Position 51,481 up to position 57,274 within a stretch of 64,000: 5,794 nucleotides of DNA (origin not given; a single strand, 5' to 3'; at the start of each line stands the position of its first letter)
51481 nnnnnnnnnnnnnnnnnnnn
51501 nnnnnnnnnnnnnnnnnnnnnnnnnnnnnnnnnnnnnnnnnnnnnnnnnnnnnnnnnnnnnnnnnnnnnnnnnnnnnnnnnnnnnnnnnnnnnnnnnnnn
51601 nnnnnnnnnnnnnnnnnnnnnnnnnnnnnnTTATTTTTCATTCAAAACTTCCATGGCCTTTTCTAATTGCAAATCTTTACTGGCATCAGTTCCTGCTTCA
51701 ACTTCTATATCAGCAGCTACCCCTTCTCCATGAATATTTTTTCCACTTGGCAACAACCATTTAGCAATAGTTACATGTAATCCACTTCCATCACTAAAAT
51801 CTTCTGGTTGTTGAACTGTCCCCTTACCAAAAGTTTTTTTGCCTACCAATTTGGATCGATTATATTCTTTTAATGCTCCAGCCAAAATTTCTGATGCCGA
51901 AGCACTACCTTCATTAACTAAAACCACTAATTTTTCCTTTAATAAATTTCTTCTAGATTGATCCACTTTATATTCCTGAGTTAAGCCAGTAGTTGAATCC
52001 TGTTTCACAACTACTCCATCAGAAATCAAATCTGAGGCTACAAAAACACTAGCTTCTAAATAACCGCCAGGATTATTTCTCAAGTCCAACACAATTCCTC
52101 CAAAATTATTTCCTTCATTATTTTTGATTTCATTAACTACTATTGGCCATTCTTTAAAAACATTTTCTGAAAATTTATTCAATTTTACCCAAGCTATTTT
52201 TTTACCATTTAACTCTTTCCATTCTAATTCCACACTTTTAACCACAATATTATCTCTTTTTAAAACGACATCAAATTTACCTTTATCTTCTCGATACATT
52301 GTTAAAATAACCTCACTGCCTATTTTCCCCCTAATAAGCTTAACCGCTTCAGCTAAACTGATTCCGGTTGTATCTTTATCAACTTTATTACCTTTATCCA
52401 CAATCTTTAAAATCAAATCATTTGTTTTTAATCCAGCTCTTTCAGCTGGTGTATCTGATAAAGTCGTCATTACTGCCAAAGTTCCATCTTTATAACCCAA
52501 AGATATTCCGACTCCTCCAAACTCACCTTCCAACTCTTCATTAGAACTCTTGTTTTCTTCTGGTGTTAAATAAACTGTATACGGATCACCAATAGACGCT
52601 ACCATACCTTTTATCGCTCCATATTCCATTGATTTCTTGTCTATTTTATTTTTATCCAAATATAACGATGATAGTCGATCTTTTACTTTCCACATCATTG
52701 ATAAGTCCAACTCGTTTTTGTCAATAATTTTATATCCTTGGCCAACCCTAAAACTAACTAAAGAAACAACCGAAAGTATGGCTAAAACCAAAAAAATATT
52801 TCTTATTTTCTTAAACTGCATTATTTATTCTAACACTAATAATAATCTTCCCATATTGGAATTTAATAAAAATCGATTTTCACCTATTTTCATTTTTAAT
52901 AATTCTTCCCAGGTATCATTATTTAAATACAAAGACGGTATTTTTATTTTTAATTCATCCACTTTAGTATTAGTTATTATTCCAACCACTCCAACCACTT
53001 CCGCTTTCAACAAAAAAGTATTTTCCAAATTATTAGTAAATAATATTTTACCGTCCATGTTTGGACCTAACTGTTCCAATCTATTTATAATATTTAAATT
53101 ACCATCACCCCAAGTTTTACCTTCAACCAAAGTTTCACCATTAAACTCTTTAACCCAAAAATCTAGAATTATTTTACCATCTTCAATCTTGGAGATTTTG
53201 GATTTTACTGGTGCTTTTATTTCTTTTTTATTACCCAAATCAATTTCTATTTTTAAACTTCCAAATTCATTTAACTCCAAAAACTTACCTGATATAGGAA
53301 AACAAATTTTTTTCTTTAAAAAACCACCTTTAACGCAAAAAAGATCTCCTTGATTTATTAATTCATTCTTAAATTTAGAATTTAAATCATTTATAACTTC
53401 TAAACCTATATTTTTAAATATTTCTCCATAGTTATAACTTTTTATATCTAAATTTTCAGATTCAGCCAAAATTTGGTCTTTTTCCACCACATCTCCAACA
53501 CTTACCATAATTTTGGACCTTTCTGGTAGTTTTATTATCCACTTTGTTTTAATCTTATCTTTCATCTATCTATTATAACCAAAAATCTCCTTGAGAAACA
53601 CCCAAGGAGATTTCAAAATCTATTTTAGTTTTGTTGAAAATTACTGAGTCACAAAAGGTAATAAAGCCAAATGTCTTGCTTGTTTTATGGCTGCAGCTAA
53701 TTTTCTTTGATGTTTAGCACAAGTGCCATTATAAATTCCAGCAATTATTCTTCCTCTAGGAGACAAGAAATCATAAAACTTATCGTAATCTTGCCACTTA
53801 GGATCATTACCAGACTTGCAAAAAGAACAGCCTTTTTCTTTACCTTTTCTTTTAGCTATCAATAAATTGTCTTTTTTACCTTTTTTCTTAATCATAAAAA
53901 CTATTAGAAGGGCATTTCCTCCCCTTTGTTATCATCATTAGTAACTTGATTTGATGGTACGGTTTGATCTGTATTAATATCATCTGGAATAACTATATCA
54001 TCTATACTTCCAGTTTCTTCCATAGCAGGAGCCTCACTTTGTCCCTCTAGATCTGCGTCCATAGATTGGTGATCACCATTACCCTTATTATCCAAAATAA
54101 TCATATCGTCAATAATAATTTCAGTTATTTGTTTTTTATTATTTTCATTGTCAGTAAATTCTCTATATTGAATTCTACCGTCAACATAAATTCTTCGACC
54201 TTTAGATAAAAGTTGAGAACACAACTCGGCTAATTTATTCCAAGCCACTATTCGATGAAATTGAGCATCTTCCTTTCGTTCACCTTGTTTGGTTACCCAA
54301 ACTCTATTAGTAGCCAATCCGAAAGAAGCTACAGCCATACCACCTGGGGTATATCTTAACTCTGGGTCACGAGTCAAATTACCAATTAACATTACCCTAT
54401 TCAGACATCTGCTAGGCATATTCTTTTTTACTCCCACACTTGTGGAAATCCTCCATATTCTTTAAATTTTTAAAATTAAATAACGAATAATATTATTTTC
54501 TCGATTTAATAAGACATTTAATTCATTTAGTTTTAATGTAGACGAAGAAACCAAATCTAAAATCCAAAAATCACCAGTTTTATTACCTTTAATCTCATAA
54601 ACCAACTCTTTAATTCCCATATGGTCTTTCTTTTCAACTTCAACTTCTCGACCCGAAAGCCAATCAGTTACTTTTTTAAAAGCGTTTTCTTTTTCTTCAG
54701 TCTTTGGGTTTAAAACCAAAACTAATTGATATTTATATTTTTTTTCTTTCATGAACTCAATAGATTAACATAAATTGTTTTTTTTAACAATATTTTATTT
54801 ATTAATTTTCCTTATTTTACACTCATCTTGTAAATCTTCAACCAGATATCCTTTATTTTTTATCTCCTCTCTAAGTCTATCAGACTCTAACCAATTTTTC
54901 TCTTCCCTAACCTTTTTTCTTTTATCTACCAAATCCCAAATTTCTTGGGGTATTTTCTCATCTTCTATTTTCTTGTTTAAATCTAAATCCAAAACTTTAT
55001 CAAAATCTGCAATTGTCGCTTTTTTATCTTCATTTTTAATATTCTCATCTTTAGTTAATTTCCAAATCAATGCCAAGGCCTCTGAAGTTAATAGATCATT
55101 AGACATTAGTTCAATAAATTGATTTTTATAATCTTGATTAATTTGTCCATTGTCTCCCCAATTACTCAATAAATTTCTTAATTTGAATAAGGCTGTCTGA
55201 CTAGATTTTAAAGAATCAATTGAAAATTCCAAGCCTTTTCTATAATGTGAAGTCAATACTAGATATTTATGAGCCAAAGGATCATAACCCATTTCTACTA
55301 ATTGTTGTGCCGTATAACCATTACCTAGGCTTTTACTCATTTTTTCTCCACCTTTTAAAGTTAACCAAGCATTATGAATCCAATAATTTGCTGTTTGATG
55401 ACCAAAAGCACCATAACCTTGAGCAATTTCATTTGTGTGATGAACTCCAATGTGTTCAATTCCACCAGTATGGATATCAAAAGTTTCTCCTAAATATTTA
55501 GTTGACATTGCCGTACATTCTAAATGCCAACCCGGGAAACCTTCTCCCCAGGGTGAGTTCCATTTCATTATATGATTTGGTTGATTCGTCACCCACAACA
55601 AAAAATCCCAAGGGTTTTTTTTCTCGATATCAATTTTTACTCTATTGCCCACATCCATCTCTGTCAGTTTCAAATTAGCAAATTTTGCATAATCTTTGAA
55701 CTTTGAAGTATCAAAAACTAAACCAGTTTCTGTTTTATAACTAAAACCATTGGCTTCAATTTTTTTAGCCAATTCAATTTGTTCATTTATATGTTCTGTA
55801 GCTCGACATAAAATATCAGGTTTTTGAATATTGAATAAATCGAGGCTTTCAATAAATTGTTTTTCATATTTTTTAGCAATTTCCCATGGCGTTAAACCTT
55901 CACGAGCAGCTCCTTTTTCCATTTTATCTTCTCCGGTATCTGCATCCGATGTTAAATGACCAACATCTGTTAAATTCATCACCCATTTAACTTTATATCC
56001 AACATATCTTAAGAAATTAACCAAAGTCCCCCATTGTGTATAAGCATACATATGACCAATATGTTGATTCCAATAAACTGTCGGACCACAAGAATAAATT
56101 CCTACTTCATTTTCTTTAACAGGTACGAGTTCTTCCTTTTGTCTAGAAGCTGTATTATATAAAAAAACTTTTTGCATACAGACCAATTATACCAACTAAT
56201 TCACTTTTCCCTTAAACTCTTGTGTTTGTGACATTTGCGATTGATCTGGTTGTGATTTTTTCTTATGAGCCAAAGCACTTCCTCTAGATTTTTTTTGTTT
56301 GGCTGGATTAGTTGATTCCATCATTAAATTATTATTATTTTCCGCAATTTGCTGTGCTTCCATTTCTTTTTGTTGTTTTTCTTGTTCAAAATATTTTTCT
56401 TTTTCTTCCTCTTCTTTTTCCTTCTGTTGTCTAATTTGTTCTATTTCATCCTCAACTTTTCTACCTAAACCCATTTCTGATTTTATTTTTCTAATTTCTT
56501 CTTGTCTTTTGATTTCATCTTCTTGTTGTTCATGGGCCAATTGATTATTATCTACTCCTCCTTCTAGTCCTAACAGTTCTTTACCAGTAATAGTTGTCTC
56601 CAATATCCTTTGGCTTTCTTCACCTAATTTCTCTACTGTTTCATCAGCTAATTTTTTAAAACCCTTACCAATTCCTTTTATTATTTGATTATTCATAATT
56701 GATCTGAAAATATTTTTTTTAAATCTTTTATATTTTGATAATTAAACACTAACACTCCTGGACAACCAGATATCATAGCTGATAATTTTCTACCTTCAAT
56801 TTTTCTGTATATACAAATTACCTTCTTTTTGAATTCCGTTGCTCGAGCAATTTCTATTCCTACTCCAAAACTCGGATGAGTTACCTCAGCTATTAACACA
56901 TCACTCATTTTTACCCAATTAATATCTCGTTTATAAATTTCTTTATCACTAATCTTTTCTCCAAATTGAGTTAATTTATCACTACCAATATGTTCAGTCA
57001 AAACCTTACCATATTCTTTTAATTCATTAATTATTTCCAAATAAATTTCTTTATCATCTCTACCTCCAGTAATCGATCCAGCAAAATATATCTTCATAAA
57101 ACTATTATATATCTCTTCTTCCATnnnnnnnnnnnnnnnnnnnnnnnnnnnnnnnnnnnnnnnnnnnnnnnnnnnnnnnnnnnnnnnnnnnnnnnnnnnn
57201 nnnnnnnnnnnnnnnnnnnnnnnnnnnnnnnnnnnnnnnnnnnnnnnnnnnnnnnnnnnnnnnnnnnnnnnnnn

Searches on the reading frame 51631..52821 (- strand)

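Call 23: search_protein_families(library=pfam, proteins=[window:51631-52821:-], max_evalue=0.001)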
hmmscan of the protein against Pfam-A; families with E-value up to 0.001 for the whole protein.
window:51631-52821:- (396 aa): 5 families
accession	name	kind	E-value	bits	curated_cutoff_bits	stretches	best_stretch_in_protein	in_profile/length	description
PF03572.23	Peptidase_S41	-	2e-47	161.3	24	1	208-374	1-165/165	Peptidase family S41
PF22694.1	CtpB_N-like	-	9.6e-07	29.6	27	1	51-86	49-82/85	Activating protease CtpB N-terminal domain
PF13180.12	PDZ_2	-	9.6e-07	29.4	27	1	103-180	2-72/80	PDZ domain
PF17820.7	PDZ_6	-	6.9e-05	23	27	1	123-176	8-53/54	PDZ domain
PF00595.29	PDZ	-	0.00019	22.2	23.2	1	102-173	12-78/81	PDZ domain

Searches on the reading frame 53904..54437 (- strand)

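Call 23: search_protein_families(library=pfam, proteins=[window:53904-54437:-], max_evalue=0.001)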
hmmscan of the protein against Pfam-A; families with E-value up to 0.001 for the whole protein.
window:53904-54437:- (177 aa): 2 families
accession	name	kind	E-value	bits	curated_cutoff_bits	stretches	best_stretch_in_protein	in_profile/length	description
PF00436.31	SSB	-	1.7e-35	121.7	26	1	12-113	1-102/104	Single-strand binding protein family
PF22657.2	SSB_1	-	0.00012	22.7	27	1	13-90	1-76/91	Another single-strand binding protein family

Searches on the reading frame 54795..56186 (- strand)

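Call 23: search_protein_families(library=pfam, proteins=[window:54795-56186:-], max_evalue=0.001)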
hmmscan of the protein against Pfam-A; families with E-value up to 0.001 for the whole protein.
window:54795-56186:- (463 aa): 4 families
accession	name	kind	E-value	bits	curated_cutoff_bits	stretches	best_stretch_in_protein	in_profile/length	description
PF01406.26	tRNA-synt_1e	-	8.8e-84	281.8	27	1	21-329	3-299/301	tRNA synthetases class I (C) catalytic domain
PF09334.17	tRNA-synt_1g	-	9.4e-10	38.2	20.1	1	40-162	13-126/391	tRNA synthetases class I (M)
PF23493.1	CysS_C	-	0.00012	22.6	23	1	411-456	3-48/51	Cysteinyl-tRNA ligase anticodon binding domain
PF01921.24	tRNA-synt_1f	-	0.00061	19.2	27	0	273-338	273-337/360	tRNA synthetases class I (K)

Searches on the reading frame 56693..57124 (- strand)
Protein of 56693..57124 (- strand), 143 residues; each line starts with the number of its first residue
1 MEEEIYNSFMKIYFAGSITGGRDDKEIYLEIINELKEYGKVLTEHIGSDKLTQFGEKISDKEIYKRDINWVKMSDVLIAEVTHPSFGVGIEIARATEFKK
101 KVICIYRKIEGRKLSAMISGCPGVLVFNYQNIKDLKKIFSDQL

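Call 23: search_protein_families(library=pfam, proteins=[window:56693-57124:-], max_evalue=0.001)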
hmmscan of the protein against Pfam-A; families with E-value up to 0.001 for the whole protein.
window:56693-57124:- (143 aa): 1 family
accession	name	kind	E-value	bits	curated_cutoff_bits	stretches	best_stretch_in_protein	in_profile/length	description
PF05014.21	Nuc_deoxyrib_tr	-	3.2e-12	47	28.8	1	12-108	1-99/117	Nucleoside 2-deoxyribosyltransferase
